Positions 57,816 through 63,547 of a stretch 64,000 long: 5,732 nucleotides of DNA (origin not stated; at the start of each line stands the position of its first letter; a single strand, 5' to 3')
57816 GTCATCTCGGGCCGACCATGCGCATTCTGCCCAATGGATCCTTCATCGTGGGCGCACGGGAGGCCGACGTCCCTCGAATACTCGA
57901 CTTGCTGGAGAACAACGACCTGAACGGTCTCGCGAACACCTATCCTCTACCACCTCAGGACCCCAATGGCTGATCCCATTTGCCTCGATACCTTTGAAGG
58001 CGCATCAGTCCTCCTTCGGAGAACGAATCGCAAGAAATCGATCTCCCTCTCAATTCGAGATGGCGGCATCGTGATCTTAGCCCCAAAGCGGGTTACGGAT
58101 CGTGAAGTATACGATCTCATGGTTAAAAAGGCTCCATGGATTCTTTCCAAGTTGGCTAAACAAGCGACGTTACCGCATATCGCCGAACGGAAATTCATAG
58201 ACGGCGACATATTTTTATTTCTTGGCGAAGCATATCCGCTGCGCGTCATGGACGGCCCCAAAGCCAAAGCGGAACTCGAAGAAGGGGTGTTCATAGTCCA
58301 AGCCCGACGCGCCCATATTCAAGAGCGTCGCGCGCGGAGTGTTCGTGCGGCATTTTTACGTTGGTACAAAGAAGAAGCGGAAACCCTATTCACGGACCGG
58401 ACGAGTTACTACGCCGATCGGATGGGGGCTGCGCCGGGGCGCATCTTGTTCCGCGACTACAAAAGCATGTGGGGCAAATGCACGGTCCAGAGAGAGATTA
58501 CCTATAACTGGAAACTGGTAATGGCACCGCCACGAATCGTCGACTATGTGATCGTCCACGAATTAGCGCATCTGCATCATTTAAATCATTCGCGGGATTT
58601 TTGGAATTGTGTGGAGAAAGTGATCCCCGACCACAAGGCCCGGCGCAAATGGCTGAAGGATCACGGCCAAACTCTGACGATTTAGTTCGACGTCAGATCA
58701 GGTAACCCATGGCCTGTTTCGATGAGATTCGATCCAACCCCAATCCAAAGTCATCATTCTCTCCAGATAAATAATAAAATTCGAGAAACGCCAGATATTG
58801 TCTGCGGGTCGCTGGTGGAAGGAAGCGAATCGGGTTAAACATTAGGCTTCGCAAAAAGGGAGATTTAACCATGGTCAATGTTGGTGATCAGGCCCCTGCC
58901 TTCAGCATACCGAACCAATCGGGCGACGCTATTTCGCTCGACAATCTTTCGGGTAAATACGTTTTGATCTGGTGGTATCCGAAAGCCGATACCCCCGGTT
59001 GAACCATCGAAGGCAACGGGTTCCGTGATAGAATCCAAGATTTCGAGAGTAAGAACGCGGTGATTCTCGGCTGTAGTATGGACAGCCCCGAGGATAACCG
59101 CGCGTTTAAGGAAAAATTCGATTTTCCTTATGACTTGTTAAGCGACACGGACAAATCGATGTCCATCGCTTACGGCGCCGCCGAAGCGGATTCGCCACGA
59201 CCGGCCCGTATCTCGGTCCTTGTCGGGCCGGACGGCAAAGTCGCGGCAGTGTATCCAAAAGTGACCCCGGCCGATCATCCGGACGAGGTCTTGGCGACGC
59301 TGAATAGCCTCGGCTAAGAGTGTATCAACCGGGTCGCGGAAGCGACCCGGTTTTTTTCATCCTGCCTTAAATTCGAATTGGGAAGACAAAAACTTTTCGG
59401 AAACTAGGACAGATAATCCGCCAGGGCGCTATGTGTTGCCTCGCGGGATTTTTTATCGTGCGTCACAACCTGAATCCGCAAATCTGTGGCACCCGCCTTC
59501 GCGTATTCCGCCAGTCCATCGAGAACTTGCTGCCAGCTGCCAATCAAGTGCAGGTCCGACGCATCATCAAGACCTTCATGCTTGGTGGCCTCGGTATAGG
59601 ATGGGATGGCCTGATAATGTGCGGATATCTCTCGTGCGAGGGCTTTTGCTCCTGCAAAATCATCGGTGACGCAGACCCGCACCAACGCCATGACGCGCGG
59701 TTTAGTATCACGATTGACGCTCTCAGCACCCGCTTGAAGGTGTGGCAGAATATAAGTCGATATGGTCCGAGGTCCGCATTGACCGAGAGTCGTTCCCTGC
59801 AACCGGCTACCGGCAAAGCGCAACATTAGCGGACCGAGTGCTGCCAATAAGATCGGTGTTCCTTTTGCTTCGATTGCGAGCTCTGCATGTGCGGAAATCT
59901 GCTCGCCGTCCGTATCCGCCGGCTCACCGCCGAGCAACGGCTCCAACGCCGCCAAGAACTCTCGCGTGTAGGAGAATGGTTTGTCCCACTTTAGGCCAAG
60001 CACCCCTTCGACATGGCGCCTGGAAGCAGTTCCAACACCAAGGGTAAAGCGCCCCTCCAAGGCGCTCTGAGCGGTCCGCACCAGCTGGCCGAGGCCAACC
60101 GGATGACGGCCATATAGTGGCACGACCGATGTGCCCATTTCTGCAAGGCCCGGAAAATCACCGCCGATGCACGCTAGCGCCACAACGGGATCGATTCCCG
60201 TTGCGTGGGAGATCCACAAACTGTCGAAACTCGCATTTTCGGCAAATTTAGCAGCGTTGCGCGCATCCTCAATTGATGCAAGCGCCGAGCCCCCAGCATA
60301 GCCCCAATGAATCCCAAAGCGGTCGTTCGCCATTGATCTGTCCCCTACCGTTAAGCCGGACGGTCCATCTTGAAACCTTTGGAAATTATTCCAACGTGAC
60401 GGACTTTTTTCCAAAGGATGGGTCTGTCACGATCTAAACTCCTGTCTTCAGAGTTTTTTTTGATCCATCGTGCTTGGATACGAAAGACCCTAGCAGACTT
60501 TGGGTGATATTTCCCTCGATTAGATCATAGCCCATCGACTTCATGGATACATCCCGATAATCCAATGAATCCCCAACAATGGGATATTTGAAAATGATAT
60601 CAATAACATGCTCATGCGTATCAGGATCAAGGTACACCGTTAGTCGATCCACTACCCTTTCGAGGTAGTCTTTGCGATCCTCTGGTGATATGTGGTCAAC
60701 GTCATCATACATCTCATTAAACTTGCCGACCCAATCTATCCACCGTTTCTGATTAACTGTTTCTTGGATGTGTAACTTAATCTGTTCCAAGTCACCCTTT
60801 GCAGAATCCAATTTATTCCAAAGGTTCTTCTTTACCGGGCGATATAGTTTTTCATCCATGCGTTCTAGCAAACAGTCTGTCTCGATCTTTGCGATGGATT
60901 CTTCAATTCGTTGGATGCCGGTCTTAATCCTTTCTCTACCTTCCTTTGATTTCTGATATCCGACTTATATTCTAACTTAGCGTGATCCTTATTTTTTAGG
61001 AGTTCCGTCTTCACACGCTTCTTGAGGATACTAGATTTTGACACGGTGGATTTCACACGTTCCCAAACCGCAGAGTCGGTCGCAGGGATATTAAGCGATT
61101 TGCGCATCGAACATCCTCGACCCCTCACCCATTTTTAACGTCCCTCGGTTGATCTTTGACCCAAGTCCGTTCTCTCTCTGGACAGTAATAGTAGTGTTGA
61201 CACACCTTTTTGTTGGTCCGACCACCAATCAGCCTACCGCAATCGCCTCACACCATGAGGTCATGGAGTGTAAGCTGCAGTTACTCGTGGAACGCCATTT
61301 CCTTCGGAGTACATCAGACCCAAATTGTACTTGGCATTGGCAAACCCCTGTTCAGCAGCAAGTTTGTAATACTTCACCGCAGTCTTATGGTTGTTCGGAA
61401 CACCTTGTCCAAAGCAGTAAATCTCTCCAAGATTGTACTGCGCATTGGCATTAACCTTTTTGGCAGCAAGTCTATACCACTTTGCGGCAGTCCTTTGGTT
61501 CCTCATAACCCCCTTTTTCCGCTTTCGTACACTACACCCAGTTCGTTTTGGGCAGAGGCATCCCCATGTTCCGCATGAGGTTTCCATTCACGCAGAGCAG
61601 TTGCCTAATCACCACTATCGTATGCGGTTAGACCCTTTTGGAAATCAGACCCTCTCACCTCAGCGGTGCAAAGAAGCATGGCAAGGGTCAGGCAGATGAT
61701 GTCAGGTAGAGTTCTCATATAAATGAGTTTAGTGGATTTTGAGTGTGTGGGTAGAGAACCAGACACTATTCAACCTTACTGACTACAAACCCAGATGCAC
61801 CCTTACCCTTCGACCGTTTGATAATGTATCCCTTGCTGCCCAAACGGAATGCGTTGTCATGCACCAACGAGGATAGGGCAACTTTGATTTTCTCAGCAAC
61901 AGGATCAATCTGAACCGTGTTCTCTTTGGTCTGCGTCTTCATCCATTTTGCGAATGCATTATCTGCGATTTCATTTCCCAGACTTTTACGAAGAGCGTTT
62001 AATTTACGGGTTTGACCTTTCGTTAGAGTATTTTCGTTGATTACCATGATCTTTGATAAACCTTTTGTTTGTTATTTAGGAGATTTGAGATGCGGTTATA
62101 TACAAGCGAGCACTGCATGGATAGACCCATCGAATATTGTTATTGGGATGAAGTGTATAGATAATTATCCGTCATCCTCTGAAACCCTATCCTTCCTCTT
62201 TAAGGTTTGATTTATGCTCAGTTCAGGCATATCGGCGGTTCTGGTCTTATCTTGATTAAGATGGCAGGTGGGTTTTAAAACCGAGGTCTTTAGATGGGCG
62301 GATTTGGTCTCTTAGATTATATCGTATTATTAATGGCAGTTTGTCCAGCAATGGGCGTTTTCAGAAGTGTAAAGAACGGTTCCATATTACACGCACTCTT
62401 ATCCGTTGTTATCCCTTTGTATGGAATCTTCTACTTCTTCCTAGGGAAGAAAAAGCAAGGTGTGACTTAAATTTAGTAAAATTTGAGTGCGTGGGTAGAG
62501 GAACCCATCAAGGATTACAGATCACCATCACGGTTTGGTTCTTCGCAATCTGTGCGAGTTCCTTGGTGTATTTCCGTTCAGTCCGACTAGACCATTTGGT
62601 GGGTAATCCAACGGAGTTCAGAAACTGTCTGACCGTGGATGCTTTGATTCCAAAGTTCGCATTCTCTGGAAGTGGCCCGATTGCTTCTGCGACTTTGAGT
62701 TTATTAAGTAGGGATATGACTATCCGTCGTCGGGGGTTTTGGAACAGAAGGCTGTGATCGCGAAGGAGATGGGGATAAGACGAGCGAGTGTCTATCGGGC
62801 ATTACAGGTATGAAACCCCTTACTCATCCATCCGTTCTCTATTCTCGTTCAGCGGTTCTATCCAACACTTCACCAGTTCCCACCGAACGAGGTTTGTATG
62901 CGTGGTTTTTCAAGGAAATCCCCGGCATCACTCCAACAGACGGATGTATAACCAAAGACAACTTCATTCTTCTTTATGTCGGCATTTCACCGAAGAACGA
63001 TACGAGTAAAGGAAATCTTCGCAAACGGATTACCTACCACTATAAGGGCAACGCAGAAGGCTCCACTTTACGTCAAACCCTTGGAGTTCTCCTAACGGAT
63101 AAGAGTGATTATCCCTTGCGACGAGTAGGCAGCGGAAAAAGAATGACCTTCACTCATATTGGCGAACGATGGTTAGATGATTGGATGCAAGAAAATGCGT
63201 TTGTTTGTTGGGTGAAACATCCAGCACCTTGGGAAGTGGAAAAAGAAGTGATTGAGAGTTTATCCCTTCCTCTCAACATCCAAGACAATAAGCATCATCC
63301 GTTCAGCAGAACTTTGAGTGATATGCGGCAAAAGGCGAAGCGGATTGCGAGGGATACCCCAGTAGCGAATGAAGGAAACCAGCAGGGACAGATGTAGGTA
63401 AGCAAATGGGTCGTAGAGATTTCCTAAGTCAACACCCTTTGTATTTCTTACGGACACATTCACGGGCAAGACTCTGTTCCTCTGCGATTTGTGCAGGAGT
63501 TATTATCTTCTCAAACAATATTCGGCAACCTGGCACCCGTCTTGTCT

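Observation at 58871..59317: Bcp peroxiredoxin with TGA exactly at the peroxidatic cysteine plus a SECIS-like hairpin: candidate selenocysteine peroxiredoxin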

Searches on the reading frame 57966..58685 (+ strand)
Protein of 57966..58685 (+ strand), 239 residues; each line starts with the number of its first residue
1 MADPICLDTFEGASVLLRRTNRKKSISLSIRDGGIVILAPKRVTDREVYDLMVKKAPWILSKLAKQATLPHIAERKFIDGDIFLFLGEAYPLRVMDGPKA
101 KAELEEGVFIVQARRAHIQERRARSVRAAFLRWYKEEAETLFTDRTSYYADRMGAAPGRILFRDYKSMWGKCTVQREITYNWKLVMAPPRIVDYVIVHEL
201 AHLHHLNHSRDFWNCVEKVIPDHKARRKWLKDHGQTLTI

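Call 10: find_encoding_contigs(protein=window:57966-58685:+, flank=10000, max_places=10)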
Protein window:57966-58685:+ (239 aa): 3 contigs read that carry it; 3 places shown.
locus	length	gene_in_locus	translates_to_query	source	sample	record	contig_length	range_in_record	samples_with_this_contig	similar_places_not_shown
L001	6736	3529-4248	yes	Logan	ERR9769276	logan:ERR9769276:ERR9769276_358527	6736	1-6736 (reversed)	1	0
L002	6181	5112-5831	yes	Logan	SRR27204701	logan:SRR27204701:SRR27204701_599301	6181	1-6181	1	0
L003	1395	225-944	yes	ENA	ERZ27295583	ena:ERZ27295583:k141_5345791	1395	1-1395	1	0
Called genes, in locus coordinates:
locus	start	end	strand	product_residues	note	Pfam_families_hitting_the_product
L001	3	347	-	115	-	?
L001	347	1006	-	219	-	PF21006:NHase_beta_N, PF02211:NHase_beta_C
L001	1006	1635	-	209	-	PF02979:NHase_alpha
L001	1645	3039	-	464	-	PF00171:Aldedh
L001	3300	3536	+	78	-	-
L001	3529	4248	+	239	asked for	PF01863:YgjP-like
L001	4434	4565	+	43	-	PF00578:AhpC-TSA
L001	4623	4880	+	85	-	PF00578:AhpC-TSA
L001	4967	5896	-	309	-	PF00296:Bac_luciferase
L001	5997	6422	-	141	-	-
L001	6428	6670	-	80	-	-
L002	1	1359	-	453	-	?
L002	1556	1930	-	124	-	PF21006:NHase_beta_N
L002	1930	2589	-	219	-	PF21006:NHase_beta_N, PF02211:NHase_beta_C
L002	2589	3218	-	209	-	PF02979:NHase_alpha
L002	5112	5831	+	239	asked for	PF01863:YgjP-like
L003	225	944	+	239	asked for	PF01863:YgjP-like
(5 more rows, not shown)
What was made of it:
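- Gene callers split the locus into 43 aa plus 85 aa (call 10, L001).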

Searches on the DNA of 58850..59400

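Call 41: search_rna_families(source=window, start=58850, end=59400, threshold=evalue, max_evalue=10)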
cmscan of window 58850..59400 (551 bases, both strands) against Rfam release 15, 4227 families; matches with E-value up to 10: 4.
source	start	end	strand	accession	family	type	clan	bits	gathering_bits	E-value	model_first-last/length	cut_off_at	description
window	59073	59146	+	RF03503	mir-547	Gene; miRNA;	-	13.6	90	9.8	1-78/78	no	mir-547 microRNA precursor family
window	59329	59391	-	RF01676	P31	Gene; sRNA;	-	13.3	40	9.3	1-82/82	no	Pseudomonas sRNA P31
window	59324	59398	-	RF02273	FsrA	Gene;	-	12.3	80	7.1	1-83/83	no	FsrA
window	59105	59116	+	RF00180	REN-SRE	Cis-reg;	-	10.9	41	8.3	5-16/37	no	Renin stability regulatory element (REN-SRE)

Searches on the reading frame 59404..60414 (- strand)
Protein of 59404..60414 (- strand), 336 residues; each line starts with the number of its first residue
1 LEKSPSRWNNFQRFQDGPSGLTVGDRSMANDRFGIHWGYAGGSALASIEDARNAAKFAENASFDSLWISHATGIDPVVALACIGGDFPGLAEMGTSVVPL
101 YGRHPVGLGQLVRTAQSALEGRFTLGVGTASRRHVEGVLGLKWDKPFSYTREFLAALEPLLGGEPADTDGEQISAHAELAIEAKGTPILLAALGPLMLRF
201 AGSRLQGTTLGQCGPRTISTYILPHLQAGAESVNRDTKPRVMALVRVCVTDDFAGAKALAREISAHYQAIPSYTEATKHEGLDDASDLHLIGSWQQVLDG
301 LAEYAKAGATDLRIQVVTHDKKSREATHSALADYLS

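Call 37: search_protein_families(library=pfam, proteins=[window:59404-60414:-], max_evalue=0.001)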
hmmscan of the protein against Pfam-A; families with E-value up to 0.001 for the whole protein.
window:59404-60414:- (336 aa): 1 family
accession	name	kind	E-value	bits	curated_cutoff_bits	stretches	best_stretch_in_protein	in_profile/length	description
PF00296.26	Bac_luciferase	-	1.3e-40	140.1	27.9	1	42-310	19-313/314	Luciferase-like monooxygenase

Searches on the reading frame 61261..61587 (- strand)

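Call 37: search_protein_families(library=pfam, proteins=[window:61261-61587:-], max_evalue=0.001)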
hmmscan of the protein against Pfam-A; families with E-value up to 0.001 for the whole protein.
window:61261-61587:- (108 aa): 1 family
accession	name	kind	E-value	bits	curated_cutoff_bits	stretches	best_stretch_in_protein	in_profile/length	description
PF08238.18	Sel1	-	1.3e-20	73.5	30.7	1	47-81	1-35/36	Sel1 repeat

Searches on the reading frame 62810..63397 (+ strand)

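Call 37: search_protein_families(library=pfam, proteins=[window:62810-63397:+], max_evalue=0.001)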
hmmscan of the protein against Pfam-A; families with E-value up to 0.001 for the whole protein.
window:62810-63397:+ (195 aa): 1 family
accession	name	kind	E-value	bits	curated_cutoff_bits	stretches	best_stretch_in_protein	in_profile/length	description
PF20815.3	GIY_YIG_2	-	9.2e-40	136.5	22.4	1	28-175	1-153/153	GIY-YIG catalytic domain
